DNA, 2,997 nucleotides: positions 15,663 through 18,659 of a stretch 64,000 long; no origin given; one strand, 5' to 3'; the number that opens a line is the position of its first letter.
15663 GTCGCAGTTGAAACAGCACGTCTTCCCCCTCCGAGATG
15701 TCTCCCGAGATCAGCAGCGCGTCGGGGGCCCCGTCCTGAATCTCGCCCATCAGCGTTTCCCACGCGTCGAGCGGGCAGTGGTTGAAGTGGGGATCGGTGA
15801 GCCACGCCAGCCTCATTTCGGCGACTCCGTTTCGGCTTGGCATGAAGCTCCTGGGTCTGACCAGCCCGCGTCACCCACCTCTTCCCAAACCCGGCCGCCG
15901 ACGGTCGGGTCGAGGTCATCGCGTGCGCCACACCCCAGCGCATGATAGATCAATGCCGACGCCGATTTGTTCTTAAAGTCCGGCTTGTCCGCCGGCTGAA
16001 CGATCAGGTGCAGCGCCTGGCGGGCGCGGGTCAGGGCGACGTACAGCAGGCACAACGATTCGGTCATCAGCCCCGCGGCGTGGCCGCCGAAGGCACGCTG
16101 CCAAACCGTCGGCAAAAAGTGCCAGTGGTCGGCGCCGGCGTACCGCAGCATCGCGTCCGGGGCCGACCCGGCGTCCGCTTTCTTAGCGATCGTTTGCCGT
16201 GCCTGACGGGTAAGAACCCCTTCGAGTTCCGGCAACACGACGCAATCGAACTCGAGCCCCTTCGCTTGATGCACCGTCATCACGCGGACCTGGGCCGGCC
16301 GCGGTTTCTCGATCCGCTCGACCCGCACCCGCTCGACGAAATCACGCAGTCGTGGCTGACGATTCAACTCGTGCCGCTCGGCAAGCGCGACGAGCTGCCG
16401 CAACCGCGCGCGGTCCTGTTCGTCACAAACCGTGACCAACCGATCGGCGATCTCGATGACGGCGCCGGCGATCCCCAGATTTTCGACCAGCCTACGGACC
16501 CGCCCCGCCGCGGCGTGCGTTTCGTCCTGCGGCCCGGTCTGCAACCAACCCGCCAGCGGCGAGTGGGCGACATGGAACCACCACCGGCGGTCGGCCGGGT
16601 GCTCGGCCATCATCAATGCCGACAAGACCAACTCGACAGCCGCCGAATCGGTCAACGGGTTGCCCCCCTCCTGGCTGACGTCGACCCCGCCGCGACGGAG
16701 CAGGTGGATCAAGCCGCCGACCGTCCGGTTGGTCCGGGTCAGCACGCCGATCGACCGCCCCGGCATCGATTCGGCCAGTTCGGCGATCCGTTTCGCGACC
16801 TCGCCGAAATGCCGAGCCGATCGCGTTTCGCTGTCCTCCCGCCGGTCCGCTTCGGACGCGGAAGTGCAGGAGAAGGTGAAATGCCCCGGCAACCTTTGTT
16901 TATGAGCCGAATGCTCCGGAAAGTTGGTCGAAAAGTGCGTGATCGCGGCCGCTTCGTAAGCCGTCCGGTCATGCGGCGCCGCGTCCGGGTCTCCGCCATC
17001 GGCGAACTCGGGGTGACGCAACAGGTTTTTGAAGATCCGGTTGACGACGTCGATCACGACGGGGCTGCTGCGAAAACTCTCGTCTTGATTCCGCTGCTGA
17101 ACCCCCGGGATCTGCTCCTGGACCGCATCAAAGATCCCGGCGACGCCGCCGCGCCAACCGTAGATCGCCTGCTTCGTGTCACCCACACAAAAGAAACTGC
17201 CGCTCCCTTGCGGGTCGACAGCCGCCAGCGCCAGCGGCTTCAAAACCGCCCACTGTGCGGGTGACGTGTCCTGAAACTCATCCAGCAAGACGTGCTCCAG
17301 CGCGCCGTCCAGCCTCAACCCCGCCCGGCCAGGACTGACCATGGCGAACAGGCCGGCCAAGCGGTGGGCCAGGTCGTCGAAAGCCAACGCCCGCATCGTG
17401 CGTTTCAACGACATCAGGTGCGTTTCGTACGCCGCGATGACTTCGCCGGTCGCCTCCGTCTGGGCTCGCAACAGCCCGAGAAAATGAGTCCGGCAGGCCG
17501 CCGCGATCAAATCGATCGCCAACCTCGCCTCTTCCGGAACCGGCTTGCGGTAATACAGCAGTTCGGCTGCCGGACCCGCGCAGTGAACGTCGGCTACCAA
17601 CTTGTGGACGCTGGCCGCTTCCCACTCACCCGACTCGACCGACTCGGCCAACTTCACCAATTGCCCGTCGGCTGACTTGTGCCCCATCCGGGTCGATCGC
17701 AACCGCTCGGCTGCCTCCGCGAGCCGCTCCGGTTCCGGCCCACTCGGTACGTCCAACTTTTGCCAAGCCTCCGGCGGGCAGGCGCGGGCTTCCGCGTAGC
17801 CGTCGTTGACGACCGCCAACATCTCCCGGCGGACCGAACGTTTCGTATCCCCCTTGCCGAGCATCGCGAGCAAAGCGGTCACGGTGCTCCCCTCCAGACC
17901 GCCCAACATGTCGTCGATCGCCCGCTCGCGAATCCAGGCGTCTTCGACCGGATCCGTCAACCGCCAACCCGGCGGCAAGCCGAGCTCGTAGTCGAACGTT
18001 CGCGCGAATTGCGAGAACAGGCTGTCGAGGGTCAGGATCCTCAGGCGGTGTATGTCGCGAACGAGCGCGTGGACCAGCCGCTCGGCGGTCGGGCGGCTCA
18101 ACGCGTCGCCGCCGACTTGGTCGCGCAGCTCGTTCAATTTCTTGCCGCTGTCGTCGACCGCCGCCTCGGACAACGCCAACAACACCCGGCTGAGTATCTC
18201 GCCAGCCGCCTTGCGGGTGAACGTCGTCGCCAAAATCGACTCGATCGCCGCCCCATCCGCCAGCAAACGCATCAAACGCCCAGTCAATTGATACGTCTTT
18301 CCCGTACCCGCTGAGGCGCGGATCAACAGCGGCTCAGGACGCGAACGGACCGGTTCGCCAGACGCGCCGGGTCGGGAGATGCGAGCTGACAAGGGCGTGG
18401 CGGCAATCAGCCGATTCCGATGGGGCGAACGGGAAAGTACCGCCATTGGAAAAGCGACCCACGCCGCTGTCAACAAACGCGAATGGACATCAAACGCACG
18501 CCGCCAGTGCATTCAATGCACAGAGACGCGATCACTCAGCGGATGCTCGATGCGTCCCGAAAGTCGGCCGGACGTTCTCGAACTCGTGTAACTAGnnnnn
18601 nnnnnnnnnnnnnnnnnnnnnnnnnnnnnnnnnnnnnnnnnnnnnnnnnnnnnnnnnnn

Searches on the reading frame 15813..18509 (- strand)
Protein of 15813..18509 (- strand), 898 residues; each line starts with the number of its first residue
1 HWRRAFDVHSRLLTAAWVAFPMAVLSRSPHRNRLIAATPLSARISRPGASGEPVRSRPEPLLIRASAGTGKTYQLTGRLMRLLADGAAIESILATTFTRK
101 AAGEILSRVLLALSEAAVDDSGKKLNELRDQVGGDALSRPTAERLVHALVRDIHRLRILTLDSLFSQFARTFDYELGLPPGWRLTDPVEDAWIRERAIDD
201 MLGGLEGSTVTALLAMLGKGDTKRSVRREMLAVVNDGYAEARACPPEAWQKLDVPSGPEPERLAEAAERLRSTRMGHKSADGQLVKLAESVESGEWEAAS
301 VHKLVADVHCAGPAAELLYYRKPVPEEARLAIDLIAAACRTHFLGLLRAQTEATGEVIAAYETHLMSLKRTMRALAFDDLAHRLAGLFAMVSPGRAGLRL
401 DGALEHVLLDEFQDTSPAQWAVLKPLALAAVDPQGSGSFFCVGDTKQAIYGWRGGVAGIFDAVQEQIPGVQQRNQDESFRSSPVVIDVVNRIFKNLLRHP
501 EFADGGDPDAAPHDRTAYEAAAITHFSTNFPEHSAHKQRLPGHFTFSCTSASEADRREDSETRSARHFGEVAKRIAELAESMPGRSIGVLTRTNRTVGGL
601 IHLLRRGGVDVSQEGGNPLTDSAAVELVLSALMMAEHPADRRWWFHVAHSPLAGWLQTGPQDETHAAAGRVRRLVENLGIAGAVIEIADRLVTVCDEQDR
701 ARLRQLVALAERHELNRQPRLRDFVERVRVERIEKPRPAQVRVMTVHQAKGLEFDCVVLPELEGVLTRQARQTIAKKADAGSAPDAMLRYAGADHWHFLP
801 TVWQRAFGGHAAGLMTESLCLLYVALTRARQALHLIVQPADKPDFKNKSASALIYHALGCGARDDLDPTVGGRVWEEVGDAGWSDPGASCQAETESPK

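Call 45: search_protein_families(library=pfam, proteins=[window:15813-18509:-], max_evalue=0.00001)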
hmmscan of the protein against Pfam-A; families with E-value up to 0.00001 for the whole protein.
window:15813-18509:- (898 aa): 4 families
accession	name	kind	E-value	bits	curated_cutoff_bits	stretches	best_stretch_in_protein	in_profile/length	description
PF00580.27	UvrD-helicase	-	1.3e-36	127.1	23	1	53-467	8-270/271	UvrD/REP helicase N-terminal domain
PF13361.12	UvrD_C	-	6e-14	52.7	25.6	1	702-837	240-347/350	UvrD-like helicase C-terminal domain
PF13538.12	UvrD_C_2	-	8.7e-11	42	27.4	0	741-760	2-23/52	UvrD-like helicase C-terminal domain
PF13245.12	AAA_19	-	5.4e-10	40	25.1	0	59-109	12-61/134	AAA domain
